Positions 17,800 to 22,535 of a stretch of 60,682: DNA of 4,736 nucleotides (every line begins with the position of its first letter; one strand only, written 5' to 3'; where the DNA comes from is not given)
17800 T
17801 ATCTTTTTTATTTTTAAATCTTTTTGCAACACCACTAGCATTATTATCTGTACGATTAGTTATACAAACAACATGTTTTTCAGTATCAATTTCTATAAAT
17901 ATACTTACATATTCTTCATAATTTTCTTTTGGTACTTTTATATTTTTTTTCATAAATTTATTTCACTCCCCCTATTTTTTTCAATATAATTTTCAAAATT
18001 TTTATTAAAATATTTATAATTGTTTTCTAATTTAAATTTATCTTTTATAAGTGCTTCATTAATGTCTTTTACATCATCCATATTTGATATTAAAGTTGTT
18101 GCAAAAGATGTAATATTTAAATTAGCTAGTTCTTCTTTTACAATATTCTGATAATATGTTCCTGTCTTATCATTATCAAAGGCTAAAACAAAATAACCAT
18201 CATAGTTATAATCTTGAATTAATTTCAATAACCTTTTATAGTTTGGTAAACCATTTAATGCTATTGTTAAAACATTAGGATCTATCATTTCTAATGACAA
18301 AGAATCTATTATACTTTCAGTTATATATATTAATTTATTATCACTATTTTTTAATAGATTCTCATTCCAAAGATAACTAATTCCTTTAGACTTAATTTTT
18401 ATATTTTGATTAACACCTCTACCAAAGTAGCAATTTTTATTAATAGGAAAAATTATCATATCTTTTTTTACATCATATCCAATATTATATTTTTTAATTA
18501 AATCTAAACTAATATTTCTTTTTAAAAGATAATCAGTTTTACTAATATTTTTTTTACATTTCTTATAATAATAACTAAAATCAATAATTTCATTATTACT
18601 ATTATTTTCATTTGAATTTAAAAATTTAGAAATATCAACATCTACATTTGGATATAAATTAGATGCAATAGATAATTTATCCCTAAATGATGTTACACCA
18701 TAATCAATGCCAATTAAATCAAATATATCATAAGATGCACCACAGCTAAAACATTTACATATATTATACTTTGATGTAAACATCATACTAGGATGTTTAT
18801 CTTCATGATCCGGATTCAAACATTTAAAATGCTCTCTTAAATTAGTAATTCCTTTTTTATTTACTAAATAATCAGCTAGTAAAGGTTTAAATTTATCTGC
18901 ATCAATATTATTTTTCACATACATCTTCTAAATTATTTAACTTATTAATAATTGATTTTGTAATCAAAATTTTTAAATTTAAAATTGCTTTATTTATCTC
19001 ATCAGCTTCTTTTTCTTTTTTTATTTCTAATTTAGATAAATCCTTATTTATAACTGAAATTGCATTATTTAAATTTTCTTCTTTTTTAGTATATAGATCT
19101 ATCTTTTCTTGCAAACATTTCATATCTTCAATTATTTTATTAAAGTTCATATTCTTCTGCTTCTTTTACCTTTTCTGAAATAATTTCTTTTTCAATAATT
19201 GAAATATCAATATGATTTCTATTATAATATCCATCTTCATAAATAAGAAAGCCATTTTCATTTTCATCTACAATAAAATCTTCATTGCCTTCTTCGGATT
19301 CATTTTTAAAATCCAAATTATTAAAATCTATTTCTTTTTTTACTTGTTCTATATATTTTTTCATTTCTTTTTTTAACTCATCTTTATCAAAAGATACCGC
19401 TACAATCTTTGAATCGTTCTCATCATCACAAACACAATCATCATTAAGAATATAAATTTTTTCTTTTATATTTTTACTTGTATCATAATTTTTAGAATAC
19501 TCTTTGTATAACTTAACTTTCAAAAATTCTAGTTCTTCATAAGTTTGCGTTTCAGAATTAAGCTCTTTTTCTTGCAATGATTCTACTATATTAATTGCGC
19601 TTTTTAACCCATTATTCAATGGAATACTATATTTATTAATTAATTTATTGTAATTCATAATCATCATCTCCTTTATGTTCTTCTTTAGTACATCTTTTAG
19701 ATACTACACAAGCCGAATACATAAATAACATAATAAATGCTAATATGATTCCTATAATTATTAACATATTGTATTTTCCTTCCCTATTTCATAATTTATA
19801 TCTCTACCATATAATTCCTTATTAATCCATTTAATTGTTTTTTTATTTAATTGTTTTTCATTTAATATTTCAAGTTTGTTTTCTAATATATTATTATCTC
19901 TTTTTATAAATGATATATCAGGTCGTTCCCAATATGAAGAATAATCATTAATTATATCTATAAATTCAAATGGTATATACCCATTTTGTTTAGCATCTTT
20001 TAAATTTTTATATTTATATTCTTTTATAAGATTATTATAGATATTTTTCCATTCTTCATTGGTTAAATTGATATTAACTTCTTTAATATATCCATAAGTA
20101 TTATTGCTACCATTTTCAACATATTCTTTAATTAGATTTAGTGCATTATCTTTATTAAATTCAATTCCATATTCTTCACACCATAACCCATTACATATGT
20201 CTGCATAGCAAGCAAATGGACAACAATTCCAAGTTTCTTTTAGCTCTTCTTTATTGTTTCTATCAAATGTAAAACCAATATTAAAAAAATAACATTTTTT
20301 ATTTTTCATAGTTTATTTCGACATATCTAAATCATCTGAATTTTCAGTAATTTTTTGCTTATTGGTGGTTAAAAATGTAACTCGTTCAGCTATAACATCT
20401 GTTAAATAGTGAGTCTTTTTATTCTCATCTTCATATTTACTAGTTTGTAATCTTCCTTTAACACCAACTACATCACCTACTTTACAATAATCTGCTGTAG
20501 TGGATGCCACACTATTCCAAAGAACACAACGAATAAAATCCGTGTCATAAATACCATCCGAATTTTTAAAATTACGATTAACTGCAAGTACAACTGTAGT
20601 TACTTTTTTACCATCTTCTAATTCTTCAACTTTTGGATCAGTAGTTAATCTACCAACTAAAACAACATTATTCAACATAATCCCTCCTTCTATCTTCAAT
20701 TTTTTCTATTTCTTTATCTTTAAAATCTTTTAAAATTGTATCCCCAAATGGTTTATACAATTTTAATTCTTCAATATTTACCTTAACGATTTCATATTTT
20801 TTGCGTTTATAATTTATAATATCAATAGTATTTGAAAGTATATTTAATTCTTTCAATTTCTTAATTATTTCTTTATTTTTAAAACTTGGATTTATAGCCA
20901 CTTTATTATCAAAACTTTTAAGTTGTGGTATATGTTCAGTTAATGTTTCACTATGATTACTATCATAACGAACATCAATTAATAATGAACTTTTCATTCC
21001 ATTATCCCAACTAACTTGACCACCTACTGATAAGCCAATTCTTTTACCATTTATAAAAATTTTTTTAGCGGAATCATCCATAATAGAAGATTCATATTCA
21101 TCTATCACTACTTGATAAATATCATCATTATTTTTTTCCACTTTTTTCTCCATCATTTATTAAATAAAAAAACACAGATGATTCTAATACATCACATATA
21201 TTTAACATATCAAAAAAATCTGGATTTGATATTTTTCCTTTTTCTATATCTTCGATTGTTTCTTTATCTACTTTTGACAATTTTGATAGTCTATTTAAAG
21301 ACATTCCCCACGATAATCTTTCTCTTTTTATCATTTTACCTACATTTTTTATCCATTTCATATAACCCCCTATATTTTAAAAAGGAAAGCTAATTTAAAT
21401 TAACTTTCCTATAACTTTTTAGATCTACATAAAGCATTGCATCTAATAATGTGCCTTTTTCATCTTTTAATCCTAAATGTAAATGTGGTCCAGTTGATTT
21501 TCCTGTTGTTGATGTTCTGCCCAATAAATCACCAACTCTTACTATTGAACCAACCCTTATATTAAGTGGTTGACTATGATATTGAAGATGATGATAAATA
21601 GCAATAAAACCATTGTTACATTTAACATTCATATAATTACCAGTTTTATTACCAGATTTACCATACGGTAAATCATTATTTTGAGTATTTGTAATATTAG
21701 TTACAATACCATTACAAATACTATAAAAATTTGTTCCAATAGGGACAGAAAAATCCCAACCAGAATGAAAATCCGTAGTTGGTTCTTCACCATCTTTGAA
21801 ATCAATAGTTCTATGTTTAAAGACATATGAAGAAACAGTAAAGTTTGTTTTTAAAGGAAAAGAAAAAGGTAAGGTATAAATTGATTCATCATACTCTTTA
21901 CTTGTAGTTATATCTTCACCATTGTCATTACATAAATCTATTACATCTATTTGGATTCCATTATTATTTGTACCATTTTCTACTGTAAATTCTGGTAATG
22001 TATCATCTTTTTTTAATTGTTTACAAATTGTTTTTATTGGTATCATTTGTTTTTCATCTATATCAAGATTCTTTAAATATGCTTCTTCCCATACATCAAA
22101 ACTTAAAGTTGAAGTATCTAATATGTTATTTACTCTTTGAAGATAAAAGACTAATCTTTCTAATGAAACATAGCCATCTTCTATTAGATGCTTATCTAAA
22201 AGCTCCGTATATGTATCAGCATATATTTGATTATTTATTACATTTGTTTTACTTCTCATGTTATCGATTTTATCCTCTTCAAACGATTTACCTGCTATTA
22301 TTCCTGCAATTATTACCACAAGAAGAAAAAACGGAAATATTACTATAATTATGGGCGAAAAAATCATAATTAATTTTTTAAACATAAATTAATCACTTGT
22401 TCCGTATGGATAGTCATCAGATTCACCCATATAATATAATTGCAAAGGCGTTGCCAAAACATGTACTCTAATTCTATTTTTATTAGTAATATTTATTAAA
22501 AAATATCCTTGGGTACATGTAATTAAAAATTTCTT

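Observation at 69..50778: Two near-identical TA-C8 tracts may be the ICE junctions, so integration would build a hybrid promoter for the effector operon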

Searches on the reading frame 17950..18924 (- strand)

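Call 7: search_protein_families(library=pfam, proteins=[window:17950-18924:-], max_evalue=0.001)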
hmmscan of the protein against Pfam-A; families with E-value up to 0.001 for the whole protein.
window:17950-18924:- (324 aa): 3 families
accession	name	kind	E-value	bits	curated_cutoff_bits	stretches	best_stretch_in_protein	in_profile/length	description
PF13155.12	Toprim_2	-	4.9e-11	43.3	22.1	1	200-292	1-88/88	Toprim-like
PF01807.25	Zn_ribbon_DnaG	-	2.4e-06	27.7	24.9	1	30-86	29-84/98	CHC2 zinc finger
PF13362.12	Toprim_3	-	0.00078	20.3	27.2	0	199-292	2-89/95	Toprim domain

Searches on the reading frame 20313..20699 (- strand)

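Call 77: search_protein_families(library=pfam, proteins=[window:20313-20699:-], max_evalue=0.01)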
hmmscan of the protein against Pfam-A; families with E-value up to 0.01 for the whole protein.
window:20313-20699:- (128 aa): 2 families
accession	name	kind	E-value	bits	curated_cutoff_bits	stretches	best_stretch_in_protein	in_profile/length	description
PF00436.31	SSB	-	3e-30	104.8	26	1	9-110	1-104/104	Single-strand binding protein family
PF01336.31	tRNA_anti-codon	-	9.2e-06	26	27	1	53-90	26-63/75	OB-fold nucleic acid binding domain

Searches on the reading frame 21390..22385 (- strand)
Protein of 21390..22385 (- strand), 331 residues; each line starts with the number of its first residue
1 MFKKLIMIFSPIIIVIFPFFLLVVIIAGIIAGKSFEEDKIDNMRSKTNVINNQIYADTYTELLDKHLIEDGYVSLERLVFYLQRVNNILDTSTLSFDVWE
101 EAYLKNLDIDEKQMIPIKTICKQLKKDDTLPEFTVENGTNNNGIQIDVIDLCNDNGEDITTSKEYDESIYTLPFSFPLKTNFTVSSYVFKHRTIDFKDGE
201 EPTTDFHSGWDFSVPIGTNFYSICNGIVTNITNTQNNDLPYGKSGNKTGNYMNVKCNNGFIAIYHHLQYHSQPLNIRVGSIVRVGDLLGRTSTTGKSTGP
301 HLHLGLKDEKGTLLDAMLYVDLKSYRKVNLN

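Call 8: search_protein_families(library=pfam, proteins=[window:21390-22385:-], max_evalue=0.01)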
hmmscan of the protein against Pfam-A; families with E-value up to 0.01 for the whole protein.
window:21390-22385:- (331 aa): 1 family
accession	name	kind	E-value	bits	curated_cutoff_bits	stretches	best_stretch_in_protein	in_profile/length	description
PF01551.29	Peptidase_M23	-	2.4e-16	60.1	28.7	1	206-309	2-90/96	Peptidase family M23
